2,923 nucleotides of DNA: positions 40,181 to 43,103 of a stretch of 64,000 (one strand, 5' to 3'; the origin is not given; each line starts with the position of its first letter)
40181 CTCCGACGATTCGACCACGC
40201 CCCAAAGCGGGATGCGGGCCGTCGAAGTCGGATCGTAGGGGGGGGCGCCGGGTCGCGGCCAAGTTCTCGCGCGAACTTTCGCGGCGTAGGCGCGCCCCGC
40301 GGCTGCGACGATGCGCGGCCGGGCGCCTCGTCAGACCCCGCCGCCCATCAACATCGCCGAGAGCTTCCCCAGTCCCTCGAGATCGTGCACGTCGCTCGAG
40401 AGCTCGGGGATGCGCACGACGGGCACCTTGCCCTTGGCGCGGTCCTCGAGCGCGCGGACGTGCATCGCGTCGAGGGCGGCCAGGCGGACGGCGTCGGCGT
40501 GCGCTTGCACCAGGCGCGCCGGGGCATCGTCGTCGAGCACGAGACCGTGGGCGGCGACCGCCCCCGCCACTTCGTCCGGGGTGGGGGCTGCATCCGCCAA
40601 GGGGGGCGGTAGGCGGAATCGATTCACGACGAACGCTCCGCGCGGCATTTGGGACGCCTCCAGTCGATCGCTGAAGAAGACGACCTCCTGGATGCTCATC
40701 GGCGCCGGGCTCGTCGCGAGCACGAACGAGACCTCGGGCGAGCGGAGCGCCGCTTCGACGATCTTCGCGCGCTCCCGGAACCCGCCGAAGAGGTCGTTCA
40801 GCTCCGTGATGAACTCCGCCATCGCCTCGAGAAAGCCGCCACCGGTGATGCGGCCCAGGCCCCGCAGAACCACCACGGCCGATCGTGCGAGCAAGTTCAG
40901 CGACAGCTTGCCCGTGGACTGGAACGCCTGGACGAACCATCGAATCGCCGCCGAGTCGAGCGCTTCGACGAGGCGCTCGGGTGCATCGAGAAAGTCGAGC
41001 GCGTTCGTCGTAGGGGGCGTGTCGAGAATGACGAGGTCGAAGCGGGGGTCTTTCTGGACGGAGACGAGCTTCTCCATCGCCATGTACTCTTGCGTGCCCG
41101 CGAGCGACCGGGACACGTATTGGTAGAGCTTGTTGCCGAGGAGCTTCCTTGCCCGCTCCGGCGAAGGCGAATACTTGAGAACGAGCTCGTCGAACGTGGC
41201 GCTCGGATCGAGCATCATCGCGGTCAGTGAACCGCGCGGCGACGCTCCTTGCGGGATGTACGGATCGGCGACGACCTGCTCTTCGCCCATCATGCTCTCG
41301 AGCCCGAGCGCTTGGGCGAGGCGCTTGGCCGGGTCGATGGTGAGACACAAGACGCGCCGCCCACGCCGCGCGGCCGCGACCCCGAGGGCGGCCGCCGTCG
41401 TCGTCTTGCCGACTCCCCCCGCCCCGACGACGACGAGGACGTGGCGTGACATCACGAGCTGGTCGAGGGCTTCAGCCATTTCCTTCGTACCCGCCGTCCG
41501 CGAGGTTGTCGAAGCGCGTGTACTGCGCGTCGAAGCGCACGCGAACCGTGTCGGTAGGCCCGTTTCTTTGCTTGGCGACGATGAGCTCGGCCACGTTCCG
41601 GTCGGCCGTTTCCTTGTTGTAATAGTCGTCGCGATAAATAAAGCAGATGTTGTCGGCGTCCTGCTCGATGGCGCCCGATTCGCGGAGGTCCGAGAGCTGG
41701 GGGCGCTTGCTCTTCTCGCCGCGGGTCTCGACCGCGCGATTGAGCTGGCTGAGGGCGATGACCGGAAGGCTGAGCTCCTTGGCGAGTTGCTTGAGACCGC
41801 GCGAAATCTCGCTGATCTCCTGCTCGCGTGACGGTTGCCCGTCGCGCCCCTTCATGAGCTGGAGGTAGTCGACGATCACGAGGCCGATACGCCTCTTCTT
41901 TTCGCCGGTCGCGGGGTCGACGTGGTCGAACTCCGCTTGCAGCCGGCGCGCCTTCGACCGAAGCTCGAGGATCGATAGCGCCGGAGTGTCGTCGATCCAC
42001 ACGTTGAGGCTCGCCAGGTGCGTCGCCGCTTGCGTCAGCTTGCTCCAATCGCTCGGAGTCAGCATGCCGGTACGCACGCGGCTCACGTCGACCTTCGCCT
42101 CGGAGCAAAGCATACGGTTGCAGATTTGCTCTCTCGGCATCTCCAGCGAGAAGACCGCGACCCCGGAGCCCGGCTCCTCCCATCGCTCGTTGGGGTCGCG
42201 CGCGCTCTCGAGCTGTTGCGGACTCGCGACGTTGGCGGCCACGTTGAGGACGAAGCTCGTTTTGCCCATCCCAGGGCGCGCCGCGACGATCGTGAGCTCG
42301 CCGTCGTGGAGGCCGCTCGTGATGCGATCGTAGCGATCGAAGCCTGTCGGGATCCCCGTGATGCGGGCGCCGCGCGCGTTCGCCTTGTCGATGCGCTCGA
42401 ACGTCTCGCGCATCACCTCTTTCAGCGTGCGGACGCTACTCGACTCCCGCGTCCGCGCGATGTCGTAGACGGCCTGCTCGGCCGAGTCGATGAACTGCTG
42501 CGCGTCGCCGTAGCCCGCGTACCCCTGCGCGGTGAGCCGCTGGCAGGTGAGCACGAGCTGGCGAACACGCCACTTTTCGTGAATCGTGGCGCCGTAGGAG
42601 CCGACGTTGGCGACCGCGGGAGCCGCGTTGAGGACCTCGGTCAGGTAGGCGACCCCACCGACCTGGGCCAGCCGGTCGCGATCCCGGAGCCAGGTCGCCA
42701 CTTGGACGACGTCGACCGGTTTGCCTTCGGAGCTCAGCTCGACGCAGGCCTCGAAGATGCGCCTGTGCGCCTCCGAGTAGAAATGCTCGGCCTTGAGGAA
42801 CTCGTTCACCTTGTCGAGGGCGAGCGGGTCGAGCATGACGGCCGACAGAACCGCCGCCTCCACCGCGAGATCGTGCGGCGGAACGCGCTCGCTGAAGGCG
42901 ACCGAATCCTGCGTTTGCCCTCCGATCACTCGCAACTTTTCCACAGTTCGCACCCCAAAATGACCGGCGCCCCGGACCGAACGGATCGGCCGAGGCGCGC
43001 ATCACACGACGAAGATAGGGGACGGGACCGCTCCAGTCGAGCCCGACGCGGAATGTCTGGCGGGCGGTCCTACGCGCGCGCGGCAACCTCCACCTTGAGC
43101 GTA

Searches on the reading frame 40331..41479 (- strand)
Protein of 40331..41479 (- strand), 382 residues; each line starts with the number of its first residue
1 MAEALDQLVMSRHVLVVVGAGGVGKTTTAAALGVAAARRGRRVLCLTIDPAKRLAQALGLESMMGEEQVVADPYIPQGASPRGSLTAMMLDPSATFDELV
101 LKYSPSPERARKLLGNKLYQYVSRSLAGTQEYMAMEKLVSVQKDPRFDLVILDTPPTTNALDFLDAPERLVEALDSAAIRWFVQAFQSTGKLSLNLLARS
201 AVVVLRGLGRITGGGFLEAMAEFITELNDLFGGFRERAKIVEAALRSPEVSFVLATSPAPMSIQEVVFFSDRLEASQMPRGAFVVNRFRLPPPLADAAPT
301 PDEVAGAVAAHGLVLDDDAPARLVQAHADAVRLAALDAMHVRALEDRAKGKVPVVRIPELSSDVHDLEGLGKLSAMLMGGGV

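Call 74: search_protein_families(library=pfam, proteins=[window:40331-41479:-], max_evalue=0.00001)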
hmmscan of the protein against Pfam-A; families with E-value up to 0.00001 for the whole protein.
window:40331-41479:- (382 aa): 3 families
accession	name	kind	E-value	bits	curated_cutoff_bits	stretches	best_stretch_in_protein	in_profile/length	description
PF02374.21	ArsA_ATPase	-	2.1e-24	86.7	24.3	1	14-291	3-247/305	Anion-transporting ATPase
PF13614.12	AAA_31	-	1.3e-11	45.2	27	1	18-161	8-132/177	AAA domain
PF01656.29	CbiA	-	2.2e-10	41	25.4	1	15-262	2-54/125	CobQ/CobB/MinD/ParA nucleotide binding domain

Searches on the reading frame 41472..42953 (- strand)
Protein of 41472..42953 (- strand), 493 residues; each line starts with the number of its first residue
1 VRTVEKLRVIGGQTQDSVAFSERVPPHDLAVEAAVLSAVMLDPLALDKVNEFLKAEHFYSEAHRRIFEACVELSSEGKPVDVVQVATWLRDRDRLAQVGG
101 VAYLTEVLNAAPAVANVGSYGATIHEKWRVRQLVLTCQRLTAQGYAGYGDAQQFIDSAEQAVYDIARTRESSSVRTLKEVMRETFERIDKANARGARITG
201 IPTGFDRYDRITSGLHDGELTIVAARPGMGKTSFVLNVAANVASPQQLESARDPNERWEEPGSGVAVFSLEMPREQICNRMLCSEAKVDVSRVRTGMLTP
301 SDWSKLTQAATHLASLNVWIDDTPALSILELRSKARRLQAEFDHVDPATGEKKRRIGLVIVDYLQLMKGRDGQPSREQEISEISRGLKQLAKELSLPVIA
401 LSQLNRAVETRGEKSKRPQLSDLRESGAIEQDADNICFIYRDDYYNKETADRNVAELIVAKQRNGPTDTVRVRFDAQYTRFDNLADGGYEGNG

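Call 74: search_protein_families(library=pfam, proteins=[window:41472-42953:-], max_evalue=0.00001)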
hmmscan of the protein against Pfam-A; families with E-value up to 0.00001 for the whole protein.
window:41472-42953:- (493 aa): 3 families
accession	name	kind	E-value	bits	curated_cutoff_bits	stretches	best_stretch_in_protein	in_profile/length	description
PF03796.21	DnaB_C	-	1.5e-101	339.5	27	1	200-483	1-255/255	DnaB-like helicase C terminal domain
PF00772.26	DnaB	-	8e-30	103.4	23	1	25-126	2-103/103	DnaB-like helicase N terminal domain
PF13481.12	AAA_25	-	4.5e-14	53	27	1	213-404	27-190/195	AAA domain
